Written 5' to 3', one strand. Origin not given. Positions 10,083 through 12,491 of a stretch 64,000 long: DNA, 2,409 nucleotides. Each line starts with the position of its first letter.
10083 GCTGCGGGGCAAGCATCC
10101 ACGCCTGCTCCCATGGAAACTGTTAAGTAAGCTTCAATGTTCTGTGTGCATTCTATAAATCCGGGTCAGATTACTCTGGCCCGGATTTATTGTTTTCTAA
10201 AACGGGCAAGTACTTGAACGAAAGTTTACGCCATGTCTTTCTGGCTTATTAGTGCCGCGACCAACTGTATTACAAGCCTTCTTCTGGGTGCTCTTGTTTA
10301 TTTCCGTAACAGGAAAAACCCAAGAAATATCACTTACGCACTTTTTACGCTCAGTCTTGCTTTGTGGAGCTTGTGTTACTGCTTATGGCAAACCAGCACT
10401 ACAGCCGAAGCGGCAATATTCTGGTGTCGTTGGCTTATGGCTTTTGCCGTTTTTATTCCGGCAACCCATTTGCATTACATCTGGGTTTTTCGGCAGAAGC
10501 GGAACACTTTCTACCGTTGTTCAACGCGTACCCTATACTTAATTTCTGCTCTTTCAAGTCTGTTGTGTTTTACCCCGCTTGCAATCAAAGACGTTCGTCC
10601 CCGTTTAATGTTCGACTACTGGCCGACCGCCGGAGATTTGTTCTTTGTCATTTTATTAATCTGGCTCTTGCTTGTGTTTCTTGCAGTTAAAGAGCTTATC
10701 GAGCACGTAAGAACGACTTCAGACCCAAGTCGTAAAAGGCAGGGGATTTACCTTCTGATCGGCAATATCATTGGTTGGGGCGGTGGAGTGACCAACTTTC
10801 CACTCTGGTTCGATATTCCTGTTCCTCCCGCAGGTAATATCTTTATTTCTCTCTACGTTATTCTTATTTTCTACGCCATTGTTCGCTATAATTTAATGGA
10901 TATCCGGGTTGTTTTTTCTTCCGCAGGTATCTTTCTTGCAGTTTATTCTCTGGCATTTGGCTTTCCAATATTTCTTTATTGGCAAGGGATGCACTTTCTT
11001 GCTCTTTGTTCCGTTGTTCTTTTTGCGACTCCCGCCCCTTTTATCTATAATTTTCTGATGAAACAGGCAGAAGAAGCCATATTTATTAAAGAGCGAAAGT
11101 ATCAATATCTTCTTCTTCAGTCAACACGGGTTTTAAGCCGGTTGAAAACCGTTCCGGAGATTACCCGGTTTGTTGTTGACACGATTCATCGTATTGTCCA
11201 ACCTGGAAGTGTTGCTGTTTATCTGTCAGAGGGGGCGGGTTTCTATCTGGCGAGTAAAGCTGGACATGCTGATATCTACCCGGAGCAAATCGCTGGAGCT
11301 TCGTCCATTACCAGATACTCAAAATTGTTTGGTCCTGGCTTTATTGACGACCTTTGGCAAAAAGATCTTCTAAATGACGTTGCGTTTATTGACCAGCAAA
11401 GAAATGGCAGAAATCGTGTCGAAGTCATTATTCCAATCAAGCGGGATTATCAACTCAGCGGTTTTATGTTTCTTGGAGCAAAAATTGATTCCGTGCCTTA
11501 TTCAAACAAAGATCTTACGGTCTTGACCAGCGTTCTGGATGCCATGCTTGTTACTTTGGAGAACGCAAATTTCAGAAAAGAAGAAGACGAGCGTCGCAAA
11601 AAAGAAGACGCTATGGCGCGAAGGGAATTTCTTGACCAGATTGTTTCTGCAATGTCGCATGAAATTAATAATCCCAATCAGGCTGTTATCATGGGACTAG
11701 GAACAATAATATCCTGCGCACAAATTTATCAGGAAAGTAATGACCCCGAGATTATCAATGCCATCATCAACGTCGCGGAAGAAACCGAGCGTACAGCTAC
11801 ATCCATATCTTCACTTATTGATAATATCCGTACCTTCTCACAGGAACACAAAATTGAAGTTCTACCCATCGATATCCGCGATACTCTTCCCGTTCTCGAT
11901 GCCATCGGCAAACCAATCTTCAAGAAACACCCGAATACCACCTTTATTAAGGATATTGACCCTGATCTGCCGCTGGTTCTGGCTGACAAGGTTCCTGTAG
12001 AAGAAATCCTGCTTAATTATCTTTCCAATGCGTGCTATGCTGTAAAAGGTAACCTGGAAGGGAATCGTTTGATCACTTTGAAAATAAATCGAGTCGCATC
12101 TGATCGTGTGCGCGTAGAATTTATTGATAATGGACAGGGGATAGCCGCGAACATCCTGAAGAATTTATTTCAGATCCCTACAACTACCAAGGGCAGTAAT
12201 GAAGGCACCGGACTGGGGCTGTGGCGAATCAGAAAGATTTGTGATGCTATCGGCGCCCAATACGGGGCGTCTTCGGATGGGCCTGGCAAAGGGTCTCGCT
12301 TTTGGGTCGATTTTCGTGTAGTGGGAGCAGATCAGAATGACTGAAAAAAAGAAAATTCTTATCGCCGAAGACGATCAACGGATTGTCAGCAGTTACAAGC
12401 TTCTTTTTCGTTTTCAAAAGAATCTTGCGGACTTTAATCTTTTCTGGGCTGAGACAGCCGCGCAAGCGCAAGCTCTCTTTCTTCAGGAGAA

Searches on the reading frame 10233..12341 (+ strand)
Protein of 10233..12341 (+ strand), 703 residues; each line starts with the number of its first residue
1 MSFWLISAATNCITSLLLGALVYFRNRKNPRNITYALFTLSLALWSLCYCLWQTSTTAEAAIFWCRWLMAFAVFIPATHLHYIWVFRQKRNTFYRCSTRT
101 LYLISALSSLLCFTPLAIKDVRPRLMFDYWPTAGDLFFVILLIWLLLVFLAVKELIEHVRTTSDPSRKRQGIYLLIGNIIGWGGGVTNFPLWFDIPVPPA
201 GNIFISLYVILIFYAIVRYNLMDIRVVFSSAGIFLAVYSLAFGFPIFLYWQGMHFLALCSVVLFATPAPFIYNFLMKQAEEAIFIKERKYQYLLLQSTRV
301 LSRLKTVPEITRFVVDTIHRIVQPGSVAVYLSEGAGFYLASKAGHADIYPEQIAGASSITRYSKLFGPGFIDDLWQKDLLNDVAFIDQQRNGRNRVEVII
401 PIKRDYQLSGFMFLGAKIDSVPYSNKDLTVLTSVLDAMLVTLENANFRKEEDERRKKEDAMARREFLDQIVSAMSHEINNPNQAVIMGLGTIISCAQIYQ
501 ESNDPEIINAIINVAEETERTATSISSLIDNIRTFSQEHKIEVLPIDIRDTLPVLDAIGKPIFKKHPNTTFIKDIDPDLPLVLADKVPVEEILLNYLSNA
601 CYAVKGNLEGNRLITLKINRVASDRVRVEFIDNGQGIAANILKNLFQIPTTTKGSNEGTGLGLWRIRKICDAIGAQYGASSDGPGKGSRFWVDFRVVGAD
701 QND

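Call 18: find_encoding_contigs(protein=window:10233-12341:+, flank=10000, max_places=1)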
Protein window:10233-12341:+ (703 aa): 11 contigs read that carry it; 1 place shown.
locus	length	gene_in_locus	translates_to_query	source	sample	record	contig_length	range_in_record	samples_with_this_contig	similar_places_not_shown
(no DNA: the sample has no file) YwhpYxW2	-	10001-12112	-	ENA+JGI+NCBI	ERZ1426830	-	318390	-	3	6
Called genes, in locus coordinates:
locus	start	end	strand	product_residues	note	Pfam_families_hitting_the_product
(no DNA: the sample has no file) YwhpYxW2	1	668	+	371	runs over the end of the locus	PF00561:Abhydrolase_1, PF12146:Hydrolase_4 (faint)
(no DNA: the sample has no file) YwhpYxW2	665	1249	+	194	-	PF07021:MetW, PF13489:Methyltransf_23, PF13847:Methyltransf_31, PF13649:Methyltransf_25, PF08241:Methyltransf_11, PF08242:Methyltransf_12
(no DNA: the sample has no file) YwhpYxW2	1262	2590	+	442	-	PF13742:tRNA_anti_2, PF02601:Exonuc_VII_L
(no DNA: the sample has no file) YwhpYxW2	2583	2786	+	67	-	PF02609:Exonuc_VII_S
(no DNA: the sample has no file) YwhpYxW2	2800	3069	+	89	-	-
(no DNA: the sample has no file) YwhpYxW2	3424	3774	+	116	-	PF11969:DcpS_C, PF01230:HIT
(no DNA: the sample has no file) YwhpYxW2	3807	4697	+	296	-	PF01040:UbiA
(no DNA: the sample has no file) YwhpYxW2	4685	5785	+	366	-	PF21508:MenC_N, PF13378:MR_MLE_C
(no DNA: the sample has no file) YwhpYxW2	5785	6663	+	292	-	PF00501:AMP-binding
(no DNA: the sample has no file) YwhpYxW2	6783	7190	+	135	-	PF13279:4HBT_2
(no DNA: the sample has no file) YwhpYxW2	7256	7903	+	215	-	PF00081:Sod_Fe_N, PF02777:Sod_Fe_C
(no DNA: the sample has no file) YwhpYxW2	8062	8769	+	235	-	PF00849:PseudoU_synth_2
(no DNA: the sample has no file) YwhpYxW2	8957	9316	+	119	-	PF00076:RRM_1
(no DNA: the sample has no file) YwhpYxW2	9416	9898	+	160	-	-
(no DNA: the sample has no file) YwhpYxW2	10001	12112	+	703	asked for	PF16927:HisKA_7TM, PF02518:HATPase_c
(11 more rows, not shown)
